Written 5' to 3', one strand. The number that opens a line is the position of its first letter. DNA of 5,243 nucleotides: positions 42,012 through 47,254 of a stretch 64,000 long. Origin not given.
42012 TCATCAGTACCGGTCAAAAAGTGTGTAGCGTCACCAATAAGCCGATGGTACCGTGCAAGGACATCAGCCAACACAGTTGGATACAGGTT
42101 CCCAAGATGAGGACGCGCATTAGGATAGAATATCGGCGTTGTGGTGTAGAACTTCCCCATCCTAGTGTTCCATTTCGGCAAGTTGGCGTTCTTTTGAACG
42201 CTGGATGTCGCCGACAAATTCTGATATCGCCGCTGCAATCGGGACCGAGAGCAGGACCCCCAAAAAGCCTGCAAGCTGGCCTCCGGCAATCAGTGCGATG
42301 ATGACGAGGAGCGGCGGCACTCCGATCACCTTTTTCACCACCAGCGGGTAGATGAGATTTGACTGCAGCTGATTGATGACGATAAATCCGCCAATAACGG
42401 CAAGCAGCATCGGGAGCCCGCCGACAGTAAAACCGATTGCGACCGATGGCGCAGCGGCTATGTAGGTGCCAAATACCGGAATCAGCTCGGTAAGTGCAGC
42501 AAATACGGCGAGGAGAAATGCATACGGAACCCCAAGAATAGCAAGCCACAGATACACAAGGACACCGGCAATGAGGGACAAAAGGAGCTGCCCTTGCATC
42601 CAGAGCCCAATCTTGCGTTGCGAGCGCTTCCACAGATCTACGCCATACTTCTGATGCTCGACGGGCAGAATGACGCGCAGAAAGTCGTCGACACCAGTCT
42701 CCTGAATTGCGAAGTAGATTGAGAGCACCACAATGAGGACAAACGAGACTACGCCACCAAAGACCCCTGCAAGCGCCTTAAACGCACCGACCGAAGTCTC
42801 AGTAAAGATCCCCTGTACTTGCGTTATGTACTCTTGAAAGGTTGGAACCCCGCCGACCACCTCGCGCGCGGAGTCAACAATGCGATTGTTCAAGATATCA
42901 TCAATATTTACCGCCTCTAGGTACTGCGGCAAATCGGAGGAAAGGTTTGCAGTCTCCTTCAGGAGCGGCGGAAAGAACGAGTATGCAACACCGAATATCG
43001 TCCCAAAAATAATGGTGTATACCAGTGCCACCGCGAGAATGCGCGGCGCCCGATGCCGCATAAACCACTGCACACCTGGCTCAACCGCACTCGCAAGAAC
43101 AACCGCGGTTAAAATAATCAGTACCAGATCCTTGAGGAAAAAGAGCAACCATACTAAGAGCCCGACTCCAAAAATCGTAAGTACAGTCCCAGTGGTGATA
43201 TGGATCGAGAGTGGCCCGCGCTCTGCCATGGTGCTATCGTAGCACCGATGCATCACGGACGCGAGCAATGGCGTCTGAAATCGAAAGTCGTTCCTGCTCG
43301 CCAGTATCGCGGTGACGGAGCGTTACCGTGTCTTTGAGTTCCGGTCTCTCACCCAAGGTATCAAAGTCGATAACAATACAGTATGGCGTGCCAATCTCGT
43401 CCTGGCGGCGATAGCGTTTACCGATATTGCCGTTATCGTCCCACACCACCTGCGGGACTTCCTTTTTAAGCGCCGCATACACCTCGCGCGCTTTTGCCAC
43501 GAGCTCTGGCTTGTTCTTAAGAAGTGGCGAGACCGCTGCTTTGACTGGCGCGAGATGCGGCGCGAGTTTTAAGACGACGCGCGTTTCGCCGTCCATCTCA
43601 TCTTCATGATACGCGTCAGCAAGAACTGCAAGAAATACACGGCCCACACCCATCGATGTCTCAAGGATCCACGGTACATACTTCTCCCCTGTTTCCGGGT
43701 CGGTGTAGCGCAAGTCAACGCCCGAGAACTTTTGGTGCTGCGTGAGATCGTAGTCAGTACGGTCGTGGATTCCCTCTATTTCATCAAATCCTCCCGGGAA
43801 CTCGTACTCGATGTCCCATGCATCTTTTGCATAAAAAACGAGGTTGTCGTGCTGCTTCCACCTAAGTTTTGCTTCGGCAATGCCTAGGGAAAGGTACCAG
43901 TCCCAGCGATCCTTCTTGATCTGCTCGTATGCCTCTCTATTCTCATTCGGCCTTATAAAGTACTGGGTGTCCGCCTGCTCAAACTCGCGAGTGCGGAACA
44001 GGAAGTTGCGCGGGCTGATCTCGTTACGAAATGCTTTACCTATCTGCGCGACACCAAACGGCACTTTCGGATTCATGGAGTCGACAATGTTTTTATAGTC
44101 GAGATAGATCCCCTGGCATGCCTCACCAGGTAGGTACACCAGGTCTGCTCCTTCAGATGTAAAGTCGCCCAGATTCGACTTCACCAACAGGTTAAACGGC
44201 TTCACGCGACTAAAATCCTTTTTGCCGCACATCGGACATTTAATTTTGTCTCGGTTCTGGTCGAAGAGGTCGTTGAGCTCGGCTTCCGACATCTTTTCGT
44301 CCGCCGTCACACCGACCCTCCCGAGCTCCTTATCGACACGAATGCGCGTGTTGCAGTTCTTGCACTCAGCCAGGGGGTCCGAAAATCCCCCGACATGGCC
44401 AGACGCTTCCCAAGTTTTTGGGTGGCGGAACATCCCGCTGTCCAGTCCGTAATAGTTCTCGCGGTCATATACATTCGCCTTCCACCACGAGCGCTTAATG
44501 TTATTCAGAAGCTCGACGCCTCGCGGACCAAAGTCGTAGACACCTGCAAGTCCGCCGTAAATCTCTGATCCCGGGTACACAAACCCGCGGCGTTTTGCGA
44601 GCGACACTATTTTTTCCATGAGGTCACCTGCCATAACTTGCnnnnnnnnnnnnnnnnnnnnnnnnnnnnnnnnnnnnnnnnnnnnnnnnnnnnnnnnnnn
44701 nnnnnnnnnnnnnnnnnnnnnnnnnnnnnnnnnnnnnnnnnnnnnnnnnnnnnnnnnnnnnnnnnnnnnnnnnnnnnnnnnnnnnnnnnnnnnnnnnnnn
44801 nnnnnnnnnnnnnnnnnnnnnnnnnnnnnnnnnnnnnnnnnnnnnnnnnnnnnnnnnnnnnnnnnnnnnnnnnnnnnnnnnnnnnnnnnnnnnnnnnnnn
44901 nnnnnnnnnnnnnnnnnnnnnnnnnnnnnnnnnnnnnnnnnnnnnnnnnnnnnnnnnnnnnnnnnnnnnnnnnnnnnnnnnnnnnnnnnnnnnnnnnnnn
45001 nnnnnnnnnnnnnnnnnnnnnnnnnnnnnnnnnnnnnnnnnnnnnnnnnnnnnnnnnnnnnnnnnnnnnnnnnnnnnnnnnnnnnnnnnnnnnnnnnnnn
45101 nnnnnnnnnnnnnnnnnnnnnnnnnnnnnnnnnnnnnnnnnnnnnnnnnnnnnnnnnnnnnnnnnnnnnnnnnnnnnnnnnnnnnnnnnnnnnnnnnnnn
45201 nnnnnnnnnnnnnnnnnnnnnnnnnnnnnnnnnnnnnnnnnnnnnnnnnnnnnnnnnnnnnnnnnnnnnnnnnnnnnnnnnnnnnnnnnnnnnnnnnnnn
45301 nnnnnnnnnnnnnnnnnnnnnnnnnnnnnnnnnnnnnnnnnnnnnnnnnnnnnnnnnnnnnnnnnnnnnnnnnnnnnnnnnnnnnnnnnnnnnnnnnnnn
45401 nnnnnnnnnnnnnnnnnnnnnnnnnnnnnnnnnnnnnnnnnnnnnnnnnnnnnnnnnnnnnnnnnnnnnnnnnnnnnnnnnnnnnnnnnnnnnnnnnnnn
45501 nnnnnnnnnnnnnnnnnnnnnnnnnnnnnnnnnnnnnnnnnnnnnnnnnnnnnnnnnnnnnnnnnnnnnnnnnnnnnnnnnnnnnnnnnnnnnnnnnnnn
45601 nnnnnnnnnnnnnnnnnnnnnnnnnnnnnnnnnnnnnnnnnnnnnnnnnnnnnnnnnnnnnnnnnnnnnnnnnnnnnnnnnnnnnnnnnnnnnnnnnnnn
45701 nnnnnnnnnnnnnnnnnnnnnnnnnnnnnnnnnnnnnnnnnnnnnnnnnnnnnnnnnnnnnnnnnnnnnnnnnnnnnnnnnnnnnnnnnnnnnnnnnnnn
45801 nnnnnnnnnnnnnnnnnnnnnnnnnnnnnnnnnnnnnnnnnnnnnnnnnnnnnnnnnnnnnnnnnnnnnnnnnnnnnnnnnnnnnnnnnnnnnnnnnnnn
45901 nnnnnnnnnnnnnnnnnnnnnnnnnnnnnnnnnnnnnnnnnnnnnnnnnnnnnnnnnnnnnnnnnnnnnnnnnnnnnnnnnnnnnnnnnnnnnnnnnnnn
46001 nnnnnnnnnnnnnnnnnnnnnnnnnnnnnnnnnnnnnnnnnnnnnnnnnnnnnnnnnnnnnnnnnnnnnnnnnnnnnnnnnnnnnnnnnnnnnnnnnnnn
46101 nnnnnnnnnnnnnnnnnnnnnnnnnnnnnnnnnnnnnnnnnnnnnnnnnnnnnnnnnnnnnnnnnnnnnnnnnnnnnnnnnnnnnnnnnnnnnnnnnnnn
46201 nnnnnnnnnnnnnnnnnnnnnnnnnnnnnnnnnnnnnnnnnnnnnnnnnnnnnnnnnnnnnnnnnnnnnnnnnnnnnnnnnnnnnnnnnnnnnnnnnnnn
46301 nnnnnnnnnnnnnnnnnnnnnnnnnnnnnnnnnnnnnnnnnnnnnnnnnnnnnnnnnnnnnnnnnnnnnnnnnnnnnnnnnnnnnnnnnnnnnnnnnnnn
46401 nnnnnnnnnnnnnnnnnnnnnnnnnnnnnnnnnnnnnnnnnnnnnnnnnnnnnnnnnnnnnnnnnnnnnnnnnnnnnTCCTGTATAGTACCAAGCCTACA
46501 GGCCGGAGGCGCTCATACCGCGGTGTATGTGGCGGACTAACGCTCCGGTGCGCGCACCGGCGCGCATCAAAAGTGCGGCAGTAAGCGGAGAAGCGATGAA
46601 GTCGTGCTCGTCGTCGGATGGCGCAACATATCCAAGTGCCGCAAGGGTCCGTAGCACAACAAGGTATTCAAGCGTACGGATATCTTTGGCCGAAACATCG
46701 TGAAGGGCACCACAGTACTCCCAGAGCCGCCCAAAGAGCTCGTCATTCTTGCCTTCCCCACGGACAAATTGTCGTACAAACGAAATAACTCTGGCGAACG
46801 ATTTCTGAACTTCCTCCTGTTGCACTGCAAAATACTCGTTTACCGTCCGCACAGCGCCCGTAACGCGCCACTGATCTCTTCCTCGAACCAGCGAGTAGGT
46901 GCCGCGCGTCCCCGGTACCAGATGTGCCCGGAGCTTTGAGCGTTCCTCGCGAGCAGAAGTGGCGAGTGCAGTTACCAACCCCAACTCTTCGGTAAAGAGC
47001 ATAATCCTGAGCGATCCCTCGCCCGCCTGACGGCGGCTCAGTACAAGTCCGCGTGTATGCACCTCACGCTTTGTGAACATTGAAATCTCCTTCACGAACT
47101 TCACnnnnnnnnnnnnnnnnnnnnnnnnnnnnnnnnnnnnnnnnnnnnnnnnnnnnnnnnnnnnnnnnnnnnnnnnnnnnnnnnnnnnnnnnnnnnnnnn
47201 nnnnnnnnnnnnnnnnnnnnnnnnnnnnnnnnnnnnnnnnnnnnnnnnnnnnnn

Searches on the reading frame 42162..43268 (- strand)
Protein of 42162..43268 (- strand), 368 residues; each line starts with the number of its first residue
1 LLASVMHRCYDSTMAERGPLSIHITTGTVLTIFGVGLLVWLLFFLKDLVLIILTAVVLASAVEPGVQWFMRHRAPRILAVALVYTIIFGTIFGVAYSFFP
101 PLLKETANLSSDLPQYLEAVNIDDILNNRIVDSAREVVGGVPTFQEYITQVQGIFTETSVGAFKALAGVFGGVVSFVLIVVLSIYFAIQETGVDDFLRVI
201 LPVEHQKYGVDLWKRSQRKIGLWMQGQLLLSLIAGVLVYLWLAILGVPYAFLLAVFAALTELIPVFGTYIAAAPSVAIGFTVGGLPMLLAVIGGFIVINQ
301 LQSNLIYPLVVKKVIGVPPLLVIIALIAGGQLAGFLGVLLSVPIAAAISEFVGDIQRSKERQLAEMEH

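Call 37: search_protein_families(library=pfam, proteins=[window:42162-43268:-], max_evalue=0.001)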
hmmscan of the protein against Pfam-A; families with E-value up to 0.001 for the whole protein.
window:42162-43268:- (368 aa): 1 family
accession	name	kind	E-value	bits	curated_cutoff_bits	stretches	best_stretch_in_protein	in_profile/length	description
PF01594.21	AI-2E_transport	-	3.2e-57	194.6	34.3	1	35-354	8-325/327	AI-2E family transporter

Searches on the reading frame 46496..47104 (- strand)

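Call 103: search_protein_families(library=pfam, proteins=[window:46496-47104:-], max_evalue=0.0001)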
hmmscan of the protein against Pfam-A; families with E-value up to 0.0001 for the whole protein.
window:46496-47104:- (202 aa): 1 family
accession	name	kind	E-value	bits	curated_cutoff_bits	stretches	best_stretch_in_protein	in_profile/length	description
PF11967.14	RecO_N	-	6.7e-14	52.1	27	1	14-77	3-67/80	Recombination protein O N terminal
